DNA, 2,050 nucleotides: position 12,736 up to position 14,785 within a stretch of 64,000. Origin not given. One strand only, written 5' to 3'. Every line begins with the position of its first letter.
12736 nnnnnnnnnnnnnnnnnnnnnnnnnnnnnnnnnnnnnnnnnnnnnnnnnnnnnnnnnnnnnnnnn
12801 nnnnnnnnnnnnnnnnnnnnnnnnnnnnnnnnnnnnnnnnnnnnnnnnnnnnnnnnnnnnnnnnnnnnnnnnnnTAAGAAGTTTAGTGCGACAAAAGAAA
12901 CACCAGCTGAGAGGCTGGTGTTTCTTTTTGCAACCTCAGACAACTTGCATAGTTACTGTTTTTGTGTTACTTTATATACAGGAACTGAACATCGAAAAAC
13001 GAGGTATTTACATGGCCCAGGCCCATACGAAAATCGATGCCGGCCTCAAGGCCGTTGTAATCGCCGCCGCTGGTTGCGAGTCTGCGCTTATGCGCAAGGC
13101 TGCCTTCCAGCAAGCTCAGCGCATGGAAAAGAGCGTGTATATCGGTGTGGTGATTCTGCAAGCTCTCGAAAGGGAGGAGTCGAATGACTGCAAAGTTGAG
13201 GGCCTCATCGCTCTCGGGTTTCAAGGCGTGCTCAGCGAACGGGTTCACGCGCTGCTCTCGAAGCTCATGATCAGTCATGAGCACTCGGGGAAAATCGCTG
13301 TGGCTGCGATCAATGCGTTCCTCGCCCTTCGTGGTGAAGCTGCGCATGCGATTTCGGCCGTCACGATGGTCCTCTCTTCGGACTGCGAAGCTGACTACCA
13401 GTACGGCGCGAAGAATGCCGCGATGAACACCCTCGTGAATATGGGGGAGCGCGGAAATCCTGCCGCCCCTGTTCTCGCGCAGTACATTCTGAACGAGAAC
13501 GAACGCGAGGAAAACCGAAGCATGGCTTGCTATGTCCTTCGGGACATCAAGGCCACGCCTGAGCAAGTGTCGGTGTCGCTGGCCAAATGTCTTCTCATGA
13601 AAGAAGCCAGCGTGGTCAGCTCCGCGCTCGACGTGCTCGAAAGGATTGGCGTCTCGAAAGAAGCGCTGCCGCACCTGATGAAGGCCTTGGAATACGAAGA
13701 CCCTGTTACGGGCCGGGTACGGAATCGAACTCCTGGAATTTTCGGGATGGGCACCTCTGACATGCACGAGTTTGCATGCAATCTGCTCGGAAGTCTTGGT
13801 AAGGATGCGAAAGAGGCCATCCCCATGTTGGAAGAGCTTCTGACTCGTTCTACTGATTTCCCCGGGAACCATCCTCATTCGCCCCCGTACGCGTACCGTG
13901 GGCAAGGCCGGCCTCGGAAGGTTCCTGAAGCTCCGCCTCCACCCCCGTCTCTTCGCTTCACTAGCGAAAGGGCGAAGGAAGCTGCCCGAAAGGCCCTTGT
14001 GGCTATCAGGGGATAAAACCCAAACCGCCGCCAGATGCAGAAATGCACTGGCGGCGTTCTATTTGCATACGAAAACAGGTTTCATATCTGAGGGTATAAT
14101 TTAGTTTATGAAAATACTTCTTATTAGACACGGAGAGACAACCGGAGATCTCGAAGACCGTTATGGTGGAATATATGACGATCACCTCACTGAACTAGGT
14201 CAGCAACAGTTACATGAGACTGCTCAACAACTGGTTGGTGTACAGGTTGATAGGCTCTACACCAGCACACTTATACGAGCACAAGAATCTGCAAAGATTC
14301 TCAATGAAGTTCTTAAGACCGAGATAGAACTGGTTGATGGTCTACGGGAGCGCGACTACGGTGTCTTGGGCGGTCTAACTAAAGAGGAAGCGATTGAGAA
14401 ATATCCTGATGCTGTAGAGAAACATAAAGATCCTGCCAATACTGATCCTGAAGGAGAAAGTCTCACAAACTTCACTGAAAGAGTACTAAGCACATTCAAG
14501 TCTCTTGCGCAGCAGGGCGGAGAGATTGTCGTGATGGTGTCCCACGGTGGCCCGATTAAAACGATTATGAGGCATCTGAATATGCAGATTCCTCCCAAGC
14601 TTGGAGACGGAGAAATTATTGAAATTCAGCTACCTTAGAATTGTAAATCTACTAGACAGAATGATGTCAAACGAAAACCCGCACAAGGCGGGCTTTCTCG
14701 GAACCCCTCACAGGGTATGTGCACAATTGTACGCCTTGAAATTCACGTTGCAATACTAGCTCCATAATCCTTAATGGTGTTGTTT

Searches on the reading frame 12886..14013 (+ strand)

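Call 16: search_protein_families(library=pfam, proteins=[window:12886-14013:+], max_evalue=0.001)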
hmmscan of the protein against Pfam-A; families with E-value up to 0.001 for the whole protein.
window:12886-14013:+ (376 aa): 1 family
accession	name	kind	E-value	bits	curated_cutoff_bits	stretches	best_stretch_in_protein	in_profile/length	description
PF13646.12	HEAT_2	-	1.7e-07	31.9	27.7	0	186-249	24-85/88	HEAT repeats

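Call 18: search_protein_families(library=padloc, proteins=[window:12886-14013:+], max_evalue=0.001)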
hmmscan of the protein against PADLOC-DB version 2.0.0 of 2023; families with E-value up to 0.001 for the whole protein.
window:12886-14013:+ (376 aa): 0 families

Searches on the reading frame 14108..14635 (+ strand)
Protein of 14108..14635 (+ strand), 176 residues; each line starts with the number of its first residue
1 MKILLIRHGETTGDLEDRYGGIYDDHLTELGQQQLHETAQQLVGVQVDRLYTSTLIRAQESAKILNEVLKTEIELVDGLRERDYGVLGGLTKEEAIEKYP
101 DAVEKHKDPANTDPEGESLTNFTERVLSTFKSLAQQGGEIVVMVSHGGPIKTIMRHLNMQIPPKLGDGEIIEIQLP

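Call 16: search_protein_families(library=pfam, proteins=[window:14108-14635:+], max_evalue=0.001)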
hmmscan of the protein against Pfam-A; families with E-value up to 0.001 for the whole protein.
window:14108-14635:+ (176 aa): 1 family
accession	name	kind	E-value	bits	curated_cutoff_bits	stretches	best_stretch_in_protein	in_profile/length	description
PF00300.27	His_Phos_1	-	5.1e-43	147.4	21.7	1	3-163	1-163/194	Histidine phosphatase superfamily (branch 1)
